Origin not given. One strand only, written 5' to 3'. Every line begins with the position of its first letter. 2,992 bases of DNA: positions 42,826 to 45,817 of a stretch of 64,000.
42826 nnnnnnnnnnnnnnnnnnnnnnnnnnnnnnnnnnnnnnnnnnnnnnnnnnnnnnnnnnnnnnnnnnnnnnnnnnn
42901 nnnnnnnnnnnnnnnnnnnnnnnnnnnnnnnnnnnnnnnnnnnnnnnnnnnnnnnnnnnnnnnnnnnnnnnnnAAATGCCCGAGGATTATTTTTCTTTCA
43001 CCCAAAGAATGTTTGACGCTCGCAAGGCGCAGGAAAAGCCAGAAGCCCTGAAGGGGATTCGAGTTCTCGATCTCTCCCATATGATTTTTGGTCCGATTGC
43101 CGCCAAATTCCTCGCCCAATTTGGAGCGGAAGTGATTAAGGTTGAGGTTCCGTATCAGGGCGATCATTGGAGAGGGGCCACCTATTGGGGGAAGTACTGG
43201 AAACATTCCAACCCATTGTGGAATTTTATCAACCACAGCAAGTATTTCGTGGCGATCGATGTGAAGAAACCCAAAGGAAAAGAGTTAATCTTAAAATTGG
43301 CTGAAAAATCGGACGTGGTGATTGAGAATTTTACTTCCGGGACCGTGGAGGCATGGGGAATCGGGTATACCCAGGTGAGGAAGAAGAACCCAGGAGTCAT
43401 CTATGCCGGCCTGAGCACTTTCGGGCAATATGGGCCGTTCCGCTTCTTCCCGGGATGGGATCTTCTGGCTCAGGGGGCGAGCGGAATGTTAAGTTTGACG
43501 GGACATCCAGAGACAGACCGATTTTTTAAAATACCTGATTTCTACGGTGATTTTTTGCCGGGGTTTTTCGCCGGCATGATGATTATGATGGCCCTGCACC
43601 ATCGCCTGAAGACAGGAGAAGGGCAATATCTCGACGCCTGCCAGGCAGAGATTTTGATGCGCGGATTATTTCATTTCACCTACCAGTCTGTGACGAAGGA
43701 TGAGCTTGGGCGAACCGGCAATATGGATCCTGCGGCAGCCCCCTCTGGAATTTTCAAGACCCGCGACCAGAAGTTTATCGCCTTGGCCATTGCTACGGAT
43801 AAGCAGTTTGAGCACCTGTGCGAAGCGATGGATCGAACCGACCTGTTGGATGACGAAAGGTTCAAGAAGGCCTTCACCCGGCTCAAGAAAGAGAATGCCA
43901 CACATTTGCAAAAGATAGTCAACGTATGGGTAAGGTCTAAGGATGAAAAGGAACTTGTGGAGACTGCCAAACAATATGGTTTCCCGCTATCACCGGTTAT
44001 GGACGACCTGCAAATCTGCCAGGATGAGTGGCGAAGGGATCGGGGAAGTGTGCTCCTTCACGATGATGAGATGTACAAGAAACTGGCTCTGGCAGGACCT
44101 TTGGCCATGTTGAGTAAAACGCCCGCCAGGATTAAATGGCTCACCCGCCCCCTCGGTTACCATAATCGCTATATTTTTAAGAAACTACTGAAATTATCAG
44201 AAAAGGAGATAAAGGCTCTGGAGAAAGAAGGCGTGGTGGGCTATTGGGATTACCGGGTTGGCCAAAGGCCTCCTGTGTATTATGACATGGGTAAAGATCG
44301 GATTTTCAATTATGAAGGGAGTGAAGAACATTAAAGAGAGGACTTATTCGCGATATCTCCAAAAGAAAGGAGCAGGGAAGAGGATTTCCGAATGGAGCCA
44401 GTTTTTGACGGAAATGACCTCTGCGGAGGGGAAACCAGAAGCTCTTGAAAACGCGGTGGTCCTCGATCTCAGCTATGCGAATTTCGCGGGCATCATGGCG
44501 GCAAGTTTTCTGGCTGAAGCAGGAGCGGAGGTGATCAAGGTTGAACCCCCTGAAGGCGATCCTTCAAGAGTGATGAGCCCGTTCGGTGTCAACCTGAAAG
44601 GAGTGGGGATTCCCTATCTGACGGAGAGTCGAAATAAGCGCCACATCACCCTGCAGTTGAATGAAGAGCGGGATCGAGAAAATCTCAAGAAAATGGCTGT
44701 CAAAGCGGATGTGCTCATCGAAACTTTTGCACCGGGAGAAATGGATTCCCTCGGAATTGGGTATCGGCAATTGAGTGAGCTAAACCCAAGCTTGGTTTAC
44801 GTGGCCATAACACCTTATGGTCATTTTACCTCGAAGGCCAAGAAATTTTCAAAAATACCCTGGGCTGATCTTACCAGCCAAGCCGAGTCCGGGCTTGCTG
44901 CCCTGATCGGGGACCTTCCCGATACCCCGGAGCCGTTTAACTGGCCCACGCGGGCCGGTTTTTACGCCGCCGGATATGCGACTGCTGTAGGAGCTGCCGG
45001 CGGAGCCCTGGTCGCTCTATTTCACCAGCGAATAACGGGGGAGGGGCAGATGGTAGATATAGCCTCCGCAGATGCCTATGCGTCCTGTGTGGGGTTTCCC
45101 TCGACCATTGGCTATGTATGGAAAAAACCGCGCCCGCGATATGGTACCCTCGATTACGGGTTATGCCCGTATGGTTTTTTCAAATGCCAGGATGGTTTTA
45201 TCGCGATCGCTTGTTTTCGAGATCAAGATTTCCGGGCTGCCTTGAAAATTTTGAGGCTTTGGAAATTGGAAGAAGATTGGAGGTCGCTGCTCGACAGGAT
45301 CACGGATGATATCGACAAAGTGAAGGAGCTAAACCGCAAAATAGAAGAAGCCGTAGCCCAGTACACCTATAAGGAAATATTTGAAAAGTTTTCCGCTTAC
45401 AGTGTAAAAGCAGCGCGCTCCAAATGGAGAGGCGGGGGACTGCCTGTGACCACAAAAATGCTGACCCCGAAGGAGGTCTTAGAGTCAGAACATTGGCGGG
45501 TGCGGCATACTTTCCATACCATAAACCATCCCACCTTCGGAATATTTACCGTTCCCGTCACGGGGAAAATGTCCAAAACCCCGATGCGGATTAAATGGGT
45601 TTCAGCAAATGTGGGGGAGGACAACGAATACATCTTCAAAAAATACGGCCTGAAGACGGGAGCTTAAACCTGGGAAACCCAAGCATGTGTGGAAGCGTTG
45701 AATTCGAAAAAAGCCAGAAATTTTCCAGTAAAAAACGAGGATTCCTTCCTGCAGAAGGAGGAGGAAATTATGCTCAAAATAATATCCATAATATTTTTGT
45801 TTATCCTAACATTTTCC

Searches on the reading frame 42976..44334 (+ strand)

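Call 41: search_protein_families(library=pfam, proteins=[window:42976-44334:+], max_evalue=0.0001)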
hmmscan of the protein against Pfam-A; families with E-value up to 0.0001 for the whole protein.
window:42976-44334:+ (452 aa): 1 family
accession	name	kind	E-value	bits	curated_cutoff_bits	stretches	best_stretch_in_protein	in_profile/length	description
PF02515.22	CoA_transf_3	-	3e-95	319.9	23.3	1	25-397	1-366/366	CoA-transferase family III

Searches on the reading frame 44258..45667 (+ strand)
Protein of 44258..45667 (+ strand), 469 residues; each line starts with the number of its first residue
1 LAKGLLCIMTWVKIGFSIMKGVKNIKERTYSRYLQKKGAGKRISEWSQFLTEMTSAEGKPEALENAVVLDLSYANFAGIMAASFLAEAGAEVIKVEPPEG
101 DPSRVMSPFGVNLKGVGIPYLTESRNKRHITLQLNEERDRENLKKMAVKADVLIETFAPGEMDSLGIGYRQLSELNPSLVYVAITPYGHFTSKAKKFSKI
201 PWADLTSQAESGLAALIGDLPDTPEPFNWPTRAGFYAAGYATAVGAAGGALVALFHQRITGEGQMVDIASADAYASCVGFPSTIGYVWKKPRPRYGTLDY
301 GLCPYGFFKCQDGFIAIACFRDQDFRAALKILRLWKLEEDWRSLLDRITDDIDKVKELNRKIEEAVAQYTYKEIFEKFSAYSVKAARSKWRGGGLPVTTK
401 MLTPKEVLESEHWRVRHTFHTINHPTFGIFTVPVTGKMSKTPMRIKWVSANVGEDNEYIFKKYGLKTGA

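Call 19: search_protein_families(library=pfam, proteins=[window:44258-45667:+], max_evalue=0.001)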
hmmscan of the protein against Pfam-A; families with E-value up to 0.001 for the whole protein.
window:44258-45667:+ (469 aa): 1 family
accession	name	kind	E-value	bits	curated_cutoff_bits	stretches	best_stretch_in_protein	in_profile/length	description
PF02515.22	CoA_transf_3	-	1.2e-79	268.6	23.3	1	63-456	1-366/366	CoA-transferase family III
